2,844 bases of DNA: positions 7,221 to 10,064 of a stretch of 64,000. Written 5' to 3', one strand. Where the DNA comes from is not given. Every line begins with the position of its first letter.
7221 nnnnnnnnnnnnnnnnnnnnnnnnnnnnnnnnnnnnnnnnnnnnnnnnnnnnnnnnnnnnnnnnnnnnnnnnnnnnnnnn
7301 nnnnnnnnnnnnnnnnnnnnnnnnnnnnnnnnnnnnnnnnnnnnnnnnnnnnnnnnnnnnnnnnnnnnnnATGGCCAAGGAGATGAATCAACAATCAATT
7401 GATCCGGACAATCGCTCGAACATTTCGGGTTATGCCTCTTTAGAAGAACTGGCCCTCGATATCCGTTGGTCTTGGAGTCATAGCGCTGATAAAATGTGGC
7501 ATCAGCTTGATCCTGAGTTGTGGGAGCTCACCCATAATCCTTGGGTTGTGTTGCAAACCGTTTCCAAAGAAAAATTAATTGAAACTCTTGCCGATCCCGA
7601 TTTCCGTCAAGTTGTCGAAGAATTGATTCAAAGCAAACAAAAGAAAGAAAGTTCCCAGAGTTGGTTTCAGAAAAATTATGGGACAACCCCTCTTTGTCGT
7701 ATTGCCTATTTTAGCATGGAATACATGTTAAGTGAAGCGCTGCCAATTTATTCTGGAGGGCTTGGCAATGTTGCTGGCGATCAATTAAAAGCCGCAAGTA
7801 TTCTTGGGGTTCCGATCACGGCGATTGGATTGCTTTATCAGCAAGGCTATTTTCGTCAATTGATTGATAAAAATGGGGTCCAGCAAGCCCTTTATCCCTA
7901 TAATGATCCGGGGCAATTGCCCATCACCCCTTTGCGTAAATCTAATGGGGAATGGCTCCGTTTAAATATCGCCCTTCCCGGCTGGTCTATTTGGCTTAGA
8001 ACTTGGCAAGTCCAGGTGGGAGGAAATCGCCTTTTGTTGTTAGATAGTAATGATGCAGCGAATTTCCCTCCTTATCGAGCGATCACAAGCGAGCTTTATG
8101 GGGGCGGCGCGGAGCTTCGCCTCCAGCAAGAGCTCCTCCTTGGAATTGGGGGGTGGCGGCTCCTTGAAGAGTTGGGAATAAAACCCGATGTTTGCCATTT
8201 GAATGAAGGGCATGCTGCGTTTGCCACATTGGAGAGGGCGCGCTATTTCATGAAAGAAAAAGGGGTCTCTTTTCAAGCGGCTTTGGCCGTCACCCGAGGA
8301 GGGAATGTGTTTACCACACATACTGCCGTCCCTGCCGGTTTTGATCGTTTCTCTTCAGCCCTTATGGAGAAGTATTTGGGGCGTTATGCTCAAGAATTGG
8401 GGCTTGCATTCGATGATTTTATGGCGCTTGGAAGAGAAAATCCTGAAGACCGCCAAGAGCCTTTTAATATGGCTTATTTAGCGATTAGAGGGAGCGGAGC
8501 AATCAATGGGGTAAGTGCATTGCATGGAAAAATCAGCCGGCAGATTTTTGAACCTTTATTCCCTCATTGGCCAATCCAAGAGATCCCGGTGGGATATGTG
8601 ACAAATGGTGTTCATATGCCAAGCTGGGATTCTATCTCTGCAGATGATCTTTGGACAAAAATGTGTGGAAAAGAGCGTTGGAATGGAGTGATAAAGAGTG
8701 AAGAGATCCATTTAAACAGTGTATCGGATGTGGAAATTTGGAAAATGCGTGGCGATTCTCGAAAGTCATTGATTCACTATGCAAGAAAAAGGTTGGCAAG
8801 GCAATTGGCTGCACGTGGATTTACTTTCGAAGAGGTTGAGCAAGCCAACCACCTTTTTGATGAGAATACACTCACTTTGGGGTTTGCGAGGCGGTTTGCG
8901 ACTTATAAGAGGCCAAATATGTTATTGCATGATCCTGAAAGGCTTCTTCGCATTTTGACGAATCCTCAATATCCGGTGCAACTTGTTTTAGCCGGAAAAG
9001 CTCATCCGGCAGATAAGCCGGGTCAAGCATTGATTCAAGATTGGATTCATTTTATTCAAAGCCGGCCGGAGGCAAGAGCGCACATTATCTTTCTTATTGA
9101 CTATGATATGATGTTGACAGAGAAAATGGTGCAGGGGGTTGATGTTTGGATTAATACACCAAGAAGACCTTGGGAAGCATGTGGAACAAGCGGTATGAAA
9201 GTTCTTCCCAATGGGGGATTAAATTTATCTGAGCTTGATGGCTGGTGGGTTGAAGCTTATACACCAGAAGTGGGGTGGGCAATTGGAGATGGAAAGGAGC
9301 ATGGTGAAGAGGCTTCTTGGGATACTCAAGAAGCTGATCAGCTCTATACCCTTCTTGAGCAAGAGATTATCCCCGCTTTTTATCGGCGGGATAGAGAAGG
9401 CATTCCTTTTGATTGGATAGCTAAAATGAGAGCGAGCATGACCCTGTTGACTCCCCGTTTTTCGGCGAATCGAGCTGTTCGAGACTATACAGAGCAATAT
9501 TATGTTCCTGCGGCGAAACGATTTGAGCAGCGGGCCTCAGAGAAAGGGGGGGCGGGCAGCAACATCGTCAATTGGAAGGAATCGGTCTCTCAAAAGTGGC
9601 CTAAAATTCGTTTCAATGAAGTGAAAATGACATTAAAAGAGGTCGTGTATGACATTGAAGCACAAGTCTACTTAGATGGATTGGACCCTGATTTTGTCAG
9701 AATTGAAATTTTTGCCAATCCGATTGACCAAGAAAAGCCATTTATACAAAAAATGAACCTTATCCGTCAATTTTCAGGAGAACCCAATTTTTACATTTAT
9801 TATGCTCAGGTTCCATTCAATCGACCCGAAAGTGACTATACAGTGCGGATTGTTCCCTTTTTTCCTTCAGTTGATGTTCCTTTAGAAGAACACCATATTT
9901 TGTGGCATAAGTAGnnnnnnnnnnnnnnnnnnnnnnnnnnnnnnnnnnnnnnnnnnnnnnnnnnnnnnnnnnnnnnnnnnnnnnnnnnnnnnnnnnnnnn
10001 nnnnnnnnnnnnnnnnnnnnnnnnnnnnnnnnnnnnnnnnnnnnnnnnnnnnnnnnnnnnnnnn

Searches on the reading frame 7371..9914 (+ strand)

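Call 108: search_protein_families(library=pfam, proteins=[window:7371-9914:+], max_evalue=0.00001)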
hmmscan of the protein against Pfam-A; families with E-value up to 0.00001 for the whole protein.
window:7371-9914:+ (847 aa): 2 families
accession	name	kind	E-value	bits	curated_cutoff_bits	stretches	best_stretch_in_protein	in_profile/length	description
PF00343.26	Phosphorylase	-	1.4e-29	103.4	27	1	274-629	219-584/713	Carbohydrate phosphorylase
PF11897.13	DUF3417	-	2.9e-25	89.3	25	1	22-124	6-109/109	Protein of unknown function (DUF3417)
